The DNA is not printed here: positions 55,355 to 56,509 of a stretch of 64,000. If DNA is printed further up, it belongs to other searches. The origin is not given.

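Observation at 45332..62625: Kinase-less, transketolase-dependent catabolic island resembling the sulfo-TK sulfoquinovose pathway, with non-canonical entry enzymes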

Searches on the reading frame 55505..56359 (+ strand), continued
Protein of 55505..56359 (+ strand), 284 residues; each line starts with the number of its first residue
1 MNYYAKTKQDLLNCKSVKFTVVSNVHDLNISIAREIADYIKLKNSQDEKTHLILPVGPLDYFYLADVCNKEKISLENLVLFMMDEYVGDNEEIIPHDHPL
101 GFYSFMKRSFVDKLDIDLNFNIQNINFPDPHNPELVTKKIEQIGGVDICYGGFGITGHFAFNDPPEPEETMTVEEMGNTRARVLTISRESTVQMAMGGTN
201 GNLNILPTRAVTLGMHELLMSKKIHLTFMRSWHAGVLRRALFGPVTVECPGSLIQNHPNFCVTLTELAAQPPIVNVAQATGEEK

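Call 39: search_protein_families(library=pfam, proteins=[L009:948-2135:+, L009:2135-3796:+, L009:3896-4855:+, L009:4852-6630:+, L009:6661-8622:+, L009:8680-9888:-, L009:11978-12895:+, L011:11966-13102:+, L011:15520-17472:+, L011:17655-18833:+], max_evalue=0.0001)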
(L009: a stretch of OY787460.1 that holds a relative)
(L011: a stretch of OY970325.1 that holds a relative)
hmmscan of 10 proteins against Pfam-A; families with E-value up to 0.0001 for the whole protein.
L009:948-2135:+ (395 aa): 4 families
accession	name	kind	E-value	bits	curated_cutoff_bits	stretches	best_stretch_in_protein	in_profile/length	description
PF13377.12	Peripla_BP_3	-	1.4e-25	90.8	26.5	1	238-391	2-167/167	Periplasmic binding protein-like domain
PF00532.27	Peripla_BP_1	-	2e-14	54.2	22.2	1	184-368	59-259/281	Periplasmic binding proteins and sugar binding domain of LacI family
PF00392.27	GntR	-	1.7e-10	40.9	27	1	61-117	5-64/64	Bacterial regulatory proteins, gntR family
PF08279.18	HTH_11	-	8.2e-06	26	25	1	74-116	14-55/55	HTH domain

L009:2135-3796:+ (553 aa): 1 family
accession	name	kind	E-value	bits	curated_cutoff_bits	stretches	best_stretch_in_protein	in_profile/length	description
PF13320.12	GH123_cat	-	5.6e-106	355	23.1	1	171-500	1-323/324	Glycoside hydrolase 123, catalytic domain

L009:3896-4855:+ (319 aa): 2 families
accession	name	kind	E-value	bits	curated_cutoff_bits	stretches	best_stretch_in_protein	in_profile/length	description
PF01547.30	SBP_bac_1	-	4.1e-16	60.3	26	1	112-283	41-202/307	Bacterial extracellular solute-binding protein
PF13416.11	SBP_bac_8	-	2.9e-08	34.3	27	1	99-289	15-169/279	Bacterial extracellular solute-binding protein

L009:4852-6630:+ (592 aa): 1 family
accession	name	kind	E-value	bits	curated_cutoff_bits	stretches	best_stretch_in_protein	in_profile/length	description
PF00528.27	BPD_transp_1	-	2e-07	31.4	26.4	1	378-574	43-171/184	Binding-protein-dependent transport system inner membrane component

L009:6661-8622:+ (653 aa): 1 family
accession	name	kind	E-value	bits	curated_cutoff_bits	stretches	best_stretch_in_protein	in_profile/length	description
PF00528.27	BPD_transp_1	-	1.5e-11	44.8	26.4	1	476-645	8-180/184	Binding-protein-dependent transport system inner membrane component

L009:8680-9888:- (402 aa): 1 family
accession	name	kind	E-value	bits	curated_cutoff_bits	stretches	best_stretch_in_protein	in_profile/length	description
PF00480.26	ROK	-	1.1e-13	51.9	22.9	1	104-267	2-160/294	ROK family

L009:11978-12895:+ (305 aa): 1 family
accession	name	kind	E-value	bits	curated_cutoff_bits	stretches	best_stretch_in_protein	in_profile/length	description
PF00892.27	EamA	-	5e-27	95.3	28.2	2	2-133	2-134/135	EamA-like transporter family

L011:11966-13102:+ (378 aa): 3 families
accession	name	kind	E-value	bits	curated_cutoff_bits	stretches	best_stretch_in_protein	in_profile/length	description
PF00465.25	Fe-ADH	-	4e-48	163.6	31.3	1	16-181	1-168/168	Iron-containing alcohol dehydrogenase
PF25137.1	ADH_Fe_C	-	3.7e-44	151.2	27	1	192-376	1-192/194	Fe-containing alcohol dehydrogenase family, C-terminal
PF13685.12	Fe-ADH_2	-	3.3e-08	34.1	28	1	35-112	17-95/149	Iron-containing alcohol dehydrogenase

L011:15520-17472:+ (650 aa): 1 family
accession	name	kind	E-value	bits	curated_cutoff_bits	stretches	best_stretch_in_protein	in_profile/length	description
PF16126.11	DUF4838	-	2.1e-09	37.4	26.6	1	243-377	80-210/325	Domain of unknown function (DUF4838)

L011:17655-18833:+ (392 aa): 1 family
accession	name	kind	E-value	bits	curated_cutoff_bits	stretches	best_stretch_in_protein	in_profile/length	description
PF00561.26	Abhydrolase_1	-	2.5e-24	86.7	25.8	1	64-373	2-244/245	alpha/beta hydrolase fold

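Call 42: search_protein_families(library=pfam, proteins=[L008:5980-7038:+, L008:4656-5648:-, L008:3826-4590:-, L010:7891-9618:-, L010:6744-7658:+, L010:4723-6747:+, L012:8476-9936:+, L012:11801-13075:+, L013:11166-12008:+, L013:12791-14014:+], max_evalue=0.0001)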
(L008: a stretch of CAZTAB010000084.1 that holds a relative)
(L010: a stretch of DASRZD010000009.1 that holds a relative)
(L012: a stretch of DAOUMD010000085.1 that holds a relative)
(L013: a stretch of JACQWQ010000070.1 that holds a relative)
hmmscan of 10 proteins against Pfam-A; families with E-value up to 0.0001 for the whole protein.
L008:5980-7038:+ (352 aa): 2 families
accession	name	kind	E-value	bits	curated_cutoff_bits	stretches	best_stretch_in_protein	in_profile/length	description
PF00107.32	ADH_zinc_N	-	2.4e-10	40.9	31.8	1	180-303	2-126/129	Zinc-binding dehydrogenase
PF08240.17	ADH_N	-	8.4e-07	29.6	23.5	1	44-111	2-74/104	Alcohol dehydrogenase GroES-like domain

L008:4656-5648:- (330 aa): 1 family
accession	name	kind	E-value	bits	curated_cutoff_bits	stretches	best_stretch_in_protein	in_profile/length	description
PF00701.28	DHDPS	-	2.4e-40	138.5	22.1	1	27-269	2-246/289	Dihydrodipicolinate synthetase family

L008:3826-4590:- (254 aa): 1 family
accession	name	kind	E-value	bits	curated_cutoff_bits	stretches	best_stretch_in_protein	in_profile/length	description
PF02585.22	PIG-L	-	1.3e-13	52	28.2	1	13-129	2-127/129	GlcNAc-PI de-N-acetylase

L010:7891-9618:- (575 aa): 1 family
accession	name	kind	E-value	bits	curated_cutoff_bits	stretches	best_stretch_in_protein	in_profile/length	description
PF00474.23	SSF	-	1.1e-44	153.3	22.8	1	33-428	1-406/406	Sodium:solute symporter family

L010:6744-7658:+ (304 aa): 1 family
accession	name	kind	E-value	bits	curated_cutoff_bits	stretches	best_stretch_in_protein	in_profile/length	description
PF00149.33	Metallophos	-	4.9e-12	47.1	21.5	1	6-224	3-190/191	Calcineurin-like phosphoesterase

L010:4723-6747:+ (674 aa): 0 families

L012:8476-9936:+ (486 aa): 1 family
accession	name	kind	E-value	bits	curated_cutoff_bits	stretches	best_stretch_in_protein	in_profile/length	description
PF09861.14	Lar_N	-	5.1e-40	137.3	23.3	1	21-226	1-196/204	Lactate racemase N-terminal domain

L012:11801-13075:+ (424 aa): 1 family
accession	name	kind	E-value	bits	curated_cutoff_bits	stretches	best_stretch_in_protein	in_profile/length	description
PF04734.18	Ceramidase_alk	-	1e-18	67.8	32.1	1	6-207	6-230/509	Neutral/alkaline non-lysosomal ceramidase, N-terminal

L013:11166-12008:+ (280 aa): 1 family
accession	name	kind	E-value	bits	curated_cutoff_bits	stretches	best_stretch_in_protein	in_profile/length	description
PF01208.23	URO-D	-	4.2e-20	72.5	23.9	1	89-273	169-346/346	Uroporphyrinogen decarboxylase (URO-D)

L013:12791-14014:+ (407 aa): 1 family
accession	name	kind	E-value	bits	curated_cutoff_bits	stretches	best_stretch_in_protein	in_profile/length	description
PF01208.23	URO-D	-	3e-24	86.1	23.9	1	216-404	161-345/346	Uroporphyrinogen decarboxylase (URO-D)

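Call 43: search_protein_families(library=pfam, proteins=[L016:11711-12763:-, L016:13167-14228:-, L016:14475-16337:-, L017:10891-12231:-, L017:13929-14930:+, L018:1448-2551:+, L018:2548-3588:+, L019:8378-9763:+, L019:10849-11781:+, L020:9027-9851:-], max_evalue=0.0001)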
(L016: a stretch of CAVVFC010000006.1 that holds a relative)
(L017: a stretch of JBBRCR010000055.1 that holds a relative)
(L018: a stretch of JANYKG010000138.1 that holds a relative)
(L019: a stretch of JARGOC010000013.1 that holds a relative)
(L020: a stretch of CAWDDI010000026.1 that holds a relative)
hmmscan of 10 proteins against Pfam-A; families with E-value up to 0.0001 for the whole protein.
L016:11711-12763:- (350 aa): 1 family
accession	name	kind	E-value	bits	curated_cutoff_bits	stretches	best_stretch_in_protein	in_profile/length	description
PF02826.25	2-Hacid_dh_C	-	2.9e-31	108.6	25.1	1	118-295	1-178/178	D-isomer specific 2-hydroxyacid dehydrogenase, NAD binding domain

L016:13167-14228:- (353 aa): 1 family
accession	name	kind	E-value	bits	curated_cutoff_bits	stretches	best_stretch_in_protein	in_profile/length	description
PF00528.27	BPD_transp_1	-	1.6e-16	61.1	26.4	1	188-338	23-175/184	Binding-protein-dependent transport system inner membrane component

L016:14475-16337:- (620 aa): 0 families

L017:10891-12231:- (446 aa): 1 family
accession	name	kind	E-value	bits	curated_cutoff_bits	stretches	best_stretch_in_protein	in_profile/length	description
PF00291.31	PALP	-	6.9e-72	242.7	35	1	130-432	1-292/295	Pyridoxal-phosphate dependent enzyme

L017:13929-14930:+ (333 aa): 0 families

L018:1448-2551:+ (367 aa): 4 families
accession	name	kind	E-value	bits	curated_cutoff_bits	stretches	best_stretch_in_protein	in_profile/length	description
PF00532.27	Peripla_BP_1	-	1.1e-33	117.3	22.2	1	95-356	3-274/281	Periplasmic binding proteins and sugar binding domain of LacI family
PF13377.12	Peripla_BP_3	-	5.8e-32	111.5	26.5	1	204-365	1-167/167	Periplasmic binding protein-like domain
PF13407.12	Peripla_BP_4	-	7.9e-20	71.9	35.1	1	96-308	1-216/258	Periplasmic binding protein domain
PF00356.27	LacI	-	1.4e-08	34.8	27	1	33-82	1-46/46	Bacterial regulatory proteins, lacI family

L018:2548-3588:+ (346 aa): 1 family
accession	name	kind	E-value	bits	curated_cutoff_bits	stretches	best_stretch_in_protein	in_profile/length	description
PF01208.23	URO-D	-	1.6e-16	60.7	23.9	1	148-339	160-341/346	Uroporphyrinogen decarboxylase (URO-D)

L019:8378-9763:+ (461 aa): 3 families
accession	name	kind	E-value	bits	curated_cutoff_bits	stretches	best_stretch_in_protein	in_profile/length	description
PF01571.26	GCV_T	-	6e-25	88.4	25.6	1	80-331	1-234/255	Aminomethyltransferase folate-binding domain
PF16350.10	FAO_M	-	5.2e-14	52.6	27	1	23-78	1-56/56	FAD dependent oxidoreductase central domain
PF08669.17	GCV_T_C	-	6.3e-05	23.2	25.9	0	374-438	6-65/80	Glycine cleavage T-protein C-terminal barrel domain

L019:10849-11781:+ (310 aa): 1 family
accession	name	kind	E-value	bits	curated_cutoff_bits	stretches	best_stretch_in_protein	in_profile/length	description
PF00294.29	PfkB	-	5.2e-45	154.5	25.8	1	2-302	4-299/302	pfkB family carbohydrate kinase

L020:9027-9851:- (274 aa): 3 families
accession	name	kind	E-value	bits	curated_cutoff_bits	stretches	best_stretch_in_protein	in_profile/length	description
PF00005.33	ABC_tran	-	7.8e-34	117.7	25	1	20-161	2-136/137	ABC transporter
PF13304.12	AAA_21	-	1.8e-08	35.3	27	0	31-70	1-52/304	AAA domain, putative AbiEii toxin, Type IV TA system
PF02463.25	SMC_N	-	8.5e-07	29.1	40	0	76-209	122-216/220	RecF/RecN/SMC N terminal domain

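Call 56: find_encoding_contigs(protein=P0003, flank=10000, max_places=2)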
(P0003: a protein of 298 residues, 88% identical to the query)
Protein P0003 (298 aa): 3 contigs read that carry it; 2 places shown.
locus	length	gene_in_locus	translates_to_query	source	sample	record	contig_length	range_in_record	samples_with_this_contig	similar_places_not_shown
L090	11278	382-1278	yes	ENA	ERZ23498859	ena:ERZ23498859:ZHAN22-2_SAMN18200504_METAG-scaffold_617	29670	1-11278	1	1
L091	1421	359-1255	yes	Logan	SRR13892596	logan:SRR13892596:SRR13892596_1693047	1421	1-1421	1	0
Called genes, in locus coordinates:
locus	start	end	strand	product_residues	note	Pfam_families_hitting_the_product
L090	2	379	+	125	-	?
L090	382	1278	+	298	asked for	-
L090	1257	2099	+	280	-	-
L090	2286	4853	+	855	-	PF16126:DUF4838, PF13385:Laminin_G_3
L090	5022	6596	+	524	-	PF12228:DUF3604 (weak)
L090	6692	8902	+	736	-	PF02449:Glyco_hydro_42, PF08532:Glyco_hydro_42M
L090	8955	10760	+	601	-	PF12228:DUF3604 (weak)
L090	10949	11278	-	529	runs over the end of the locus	PF00005:ABC_tran, PF12704:MacB_PCD, PF02687:FtsX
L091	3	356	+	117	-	?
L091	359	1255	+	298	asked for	-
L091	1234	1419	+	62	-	?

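Call 67: search_protein_families(library=pfam, proteins=[L006:10962-12014:+, L090:5022-6596:+], max_evalue=0.01)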
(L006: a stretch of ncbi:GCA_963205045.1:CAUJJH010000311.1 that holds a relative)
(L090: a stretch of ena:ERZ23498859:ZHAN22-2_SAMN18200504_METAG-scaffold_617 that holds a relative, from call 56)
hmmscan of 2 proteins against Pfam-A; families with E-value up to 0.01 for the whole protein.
L006:10962-12014:+ (350 aa): 0 families

L090:5022-6596:+ (524 aa): 1 family
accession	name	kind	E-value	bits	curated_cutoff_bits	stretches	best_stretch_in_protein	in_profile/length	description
PF12228.14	DUF3604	-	2.2e-13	50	20.4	2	234-279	378-423/591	Protein of unknown function (DUF3604)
